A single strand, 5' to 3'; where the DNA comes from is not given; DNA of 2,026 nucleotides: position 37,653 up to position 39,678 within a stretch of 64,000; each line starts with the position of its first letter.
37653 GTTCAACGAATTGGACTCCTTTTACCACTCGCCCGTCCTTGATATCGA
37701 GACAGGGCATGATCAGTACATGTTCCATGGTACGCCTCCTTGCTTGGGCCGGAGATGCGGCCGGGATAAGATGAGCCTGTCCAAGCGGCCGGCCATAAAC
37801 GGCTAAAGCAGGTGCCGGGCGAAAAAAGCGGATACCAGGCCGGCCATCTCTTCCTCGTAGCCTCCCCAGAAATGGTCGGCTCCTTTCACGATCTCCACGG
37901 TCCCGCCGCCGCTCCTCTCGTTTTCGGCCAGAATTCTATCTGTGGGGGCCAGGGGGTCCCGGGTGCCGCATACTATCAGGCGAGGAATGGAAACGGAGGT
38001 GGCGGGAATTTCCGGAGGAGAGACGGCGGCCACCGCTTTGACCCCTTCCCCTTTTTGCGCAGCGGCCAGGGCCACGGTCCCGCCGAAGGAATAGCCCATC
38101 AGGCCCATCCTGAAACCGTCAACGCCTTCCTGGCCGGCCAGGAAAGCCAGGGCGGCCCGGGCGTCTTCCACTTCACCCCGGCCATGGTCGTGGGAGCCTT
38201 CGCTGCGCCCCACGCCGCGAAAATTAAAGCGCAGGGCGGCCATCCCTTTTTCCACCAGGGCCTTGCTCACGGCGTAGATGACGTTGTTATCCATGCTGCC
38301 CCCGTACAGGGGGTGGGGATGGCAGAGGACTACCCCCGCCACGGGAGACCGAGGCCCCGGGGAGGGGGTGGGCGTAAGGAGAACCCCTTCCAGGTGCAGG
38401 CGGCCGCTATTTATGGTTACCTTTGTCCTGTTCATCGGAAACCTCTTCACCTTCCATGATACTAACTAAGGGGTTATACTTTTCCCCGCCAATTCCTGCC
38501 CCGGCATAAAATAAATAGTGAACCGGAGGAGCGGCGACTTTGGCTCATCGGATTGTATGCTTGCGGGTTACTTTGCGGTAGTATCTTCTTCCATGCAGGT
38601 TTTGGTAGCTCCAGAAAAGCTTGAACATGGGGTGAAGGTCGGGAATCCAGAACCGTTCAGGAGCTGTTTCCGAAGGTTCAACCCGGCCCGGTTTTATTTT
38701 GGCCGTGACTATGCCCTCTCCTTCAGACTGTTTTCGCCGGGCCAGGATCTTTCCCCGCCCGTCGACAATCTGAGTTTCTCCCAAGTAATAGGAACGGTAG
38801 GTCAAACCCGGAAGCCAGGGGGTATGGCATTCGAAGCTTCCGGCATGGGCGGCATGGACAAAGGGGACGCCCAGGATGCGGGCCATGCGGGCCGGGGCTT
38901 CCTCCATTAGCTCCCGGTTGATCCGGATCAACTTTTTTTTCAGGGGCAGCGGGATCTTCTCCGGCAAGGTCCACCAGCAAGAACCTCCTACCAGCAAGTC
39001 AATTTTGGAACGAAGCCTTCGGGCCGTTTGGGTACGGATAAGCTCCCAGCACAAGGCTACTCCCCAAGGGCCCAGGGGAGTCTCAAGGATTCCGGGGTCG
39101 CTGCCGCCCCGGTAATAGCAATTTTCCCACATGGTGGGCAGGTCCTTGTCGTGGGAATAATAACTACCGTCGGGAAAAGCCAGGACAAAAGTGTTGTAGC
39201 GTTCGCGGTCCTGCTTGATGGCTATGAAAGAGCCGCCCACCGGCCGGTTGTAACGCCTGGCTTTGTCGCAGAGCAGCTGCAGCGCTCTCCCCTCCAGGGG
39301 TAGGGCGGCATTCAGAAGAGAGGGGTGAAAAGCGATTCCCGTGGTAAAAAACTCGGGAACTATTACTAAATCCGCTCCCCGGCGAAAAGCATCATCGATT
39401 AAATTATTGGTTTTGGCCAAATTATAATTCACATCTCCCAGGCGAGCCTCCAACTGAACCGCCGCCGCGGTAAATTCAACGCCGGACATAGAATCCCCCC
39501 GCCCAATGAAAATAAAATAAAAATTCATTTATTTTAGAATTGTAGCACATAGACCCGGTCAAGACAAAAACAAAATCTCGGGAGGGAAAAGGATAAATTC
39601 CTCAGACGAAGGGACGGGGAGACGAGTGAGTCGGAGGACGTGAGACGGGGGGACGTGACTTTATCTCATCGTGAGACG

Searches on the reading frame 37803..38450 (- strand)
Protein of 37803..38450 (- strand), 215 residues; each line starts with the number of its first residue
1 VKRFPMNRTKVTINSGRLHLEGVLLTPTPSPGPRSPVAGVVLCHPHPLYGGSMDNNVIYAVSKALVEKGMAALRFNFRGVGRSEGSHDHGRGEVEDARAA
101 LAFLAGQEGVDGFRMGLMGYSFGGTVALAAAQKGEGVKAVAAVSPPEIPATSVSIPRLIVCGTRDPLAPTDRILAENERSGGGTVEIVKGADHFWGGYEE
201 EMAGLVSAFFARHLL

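Call 53: search_protein_families(library=pfam, proteins=[window:37803-38450:-], max_evalue=0.001)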
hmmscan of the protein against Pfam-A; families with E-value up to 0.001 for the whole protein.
window:37803-38450:- (215 aa): 11 families
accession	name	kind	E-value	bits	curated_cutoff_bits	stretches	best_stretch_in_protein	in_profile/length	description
PF02129.25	Peptidase_S15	-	4.2e-11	43.5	23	1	55-145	36-128/262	X-Pro dipeptidyl-peptidase (S15 family)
PF00561.26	Abhydrolase_1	-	3.9e-10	40.2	25.8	1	50-145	10-102/245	alpha/beta hydrolase fold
PF12146.15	Hydrolase_4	-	3.9e-09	36.6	27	1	51-145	13-109/239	Serine aminopeptidase, S33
PF12697.13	Abhydrolase_6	-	1.2e-08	36.3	26.3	1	60-146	19-94/217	Alpha/beta hydrolase family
PF01738.24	DLH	-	1.2e-08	35.2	21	1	93-172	76-161/217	Dienelactone hydrolase family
PF20408.4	Abhydrolase_11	-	1.3e-08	35.2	27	1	50-194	12-166/193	Alpha/beta hydrolase domain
PF12740.14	PETase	-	3.9e-08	33.5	28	1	108-171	120-185/263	PET hydrolase-like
PF00326.27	Peptidase_S9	-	4.3e-07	30.1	22.6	1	64-145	9-97/213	Prolyl oligopeptidase family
PF07859.19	Abhydrolase_3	-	2.5e-05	24.6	25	0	94-134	49-92/210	alpha/beta hydrolase fold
PF08840.17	BAAT_C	-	0.00024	21.7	20.9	1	100-148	9-57/210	BAAT / Acyl-CoA thioester hydrolase C terminal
PF20434.5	BD-FAE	-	0.00037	20.5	26.8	0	55-134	33-110/215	BD-FAE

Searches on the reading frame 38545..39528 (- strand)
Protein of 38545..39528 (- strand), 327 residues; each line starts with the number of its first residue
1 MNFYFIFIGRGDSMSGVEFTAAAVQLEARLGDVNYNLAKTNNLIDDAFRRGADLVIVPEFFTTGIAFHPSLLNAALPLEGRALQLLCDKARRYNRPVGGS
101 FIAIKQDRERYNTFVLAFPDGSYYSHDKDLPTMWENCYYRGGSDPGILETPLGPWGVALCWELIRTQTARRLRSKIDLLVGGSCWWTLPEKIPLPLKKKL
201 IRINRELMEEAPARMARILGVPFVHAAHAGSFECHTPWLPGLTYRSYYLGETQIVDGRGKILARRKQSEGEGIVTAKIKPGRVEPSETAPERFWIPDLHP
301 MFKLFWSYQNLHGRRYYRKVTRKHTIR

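Call 19: find_encoding_contigs(protein=window:38545-39528:-, flank=10000, max_places=6)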
Protein window:38545-39528:- (327 aa): 6 contigs read that carry it; 4 places shown.
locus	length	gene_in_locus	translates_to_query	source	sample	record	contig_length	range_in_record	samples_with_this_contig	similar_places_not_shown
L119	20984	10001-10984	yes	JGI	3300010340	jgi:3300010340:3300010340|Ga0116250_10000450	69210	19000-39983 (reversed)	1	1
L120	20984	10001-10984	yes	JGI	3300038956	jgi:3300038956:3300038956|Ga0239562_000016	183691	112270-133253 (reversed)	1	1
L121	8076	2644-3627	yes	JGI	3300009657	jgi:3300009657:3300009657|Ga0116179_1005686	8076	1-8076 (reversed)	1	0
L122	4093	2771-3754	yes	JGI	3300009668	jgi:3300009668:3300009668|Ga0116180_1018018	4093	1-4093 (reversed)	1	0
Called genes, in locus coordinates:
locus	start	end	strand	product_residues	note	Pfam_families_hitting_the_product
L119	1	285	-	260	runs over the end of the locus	PF00561:Abhydrolase_1 (weak), PF12146:Hydrolase_4, PF12697:Abhydrolase_6 (faint), PF12146:Hydrolase_4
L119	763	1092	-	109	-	PF02001:DUF134, PF08281:Sigma70_r4_2 (weak)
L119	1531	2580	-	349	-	PF13183:Fer4_8 (weak), PF02754:CCG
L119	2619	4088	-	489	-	PF01565:FAD_binding_4, PF02913:FAD-oxidase_C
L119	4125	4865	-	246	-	PF00392:GntR, PF07702:UTRA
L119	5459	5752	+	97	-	-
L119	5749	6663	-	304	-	PF13487:HD_5, PF01966:HD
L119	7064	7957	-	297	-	PF00753:Lactamase_B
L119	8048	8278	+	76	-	PF00403:HMA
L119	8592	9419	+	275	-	-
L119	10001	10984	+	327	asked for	PF00795:CN_hydrolase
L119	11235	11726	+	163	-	PF00326:Peptidase_S9, PF00561:Abhydrolase_1, PF02129:Peptidase_S15, PF12146:Hydrolase_4 (weak), PF20408:Abhydrolase_11 (weak), PF12697:Abhydrolase_6 (faint), PF01738:DLH, PF12740:PETase, +1 more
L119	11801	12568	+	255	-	PF00977:His_biosynth, PF02581:TMP-TENI (faint), PF01180:DHO_dh (faint)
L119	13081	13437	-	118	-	-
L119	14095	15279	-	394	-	PF07969:Amidohydro_3 (faint), PF01979:Amidohydro_1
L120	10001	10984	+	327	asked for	PF00795:CN_hydrolase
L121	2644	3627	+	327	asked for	PF00795:CN_hydrolase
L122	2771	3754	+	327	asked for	PF00795:CN_hydrolase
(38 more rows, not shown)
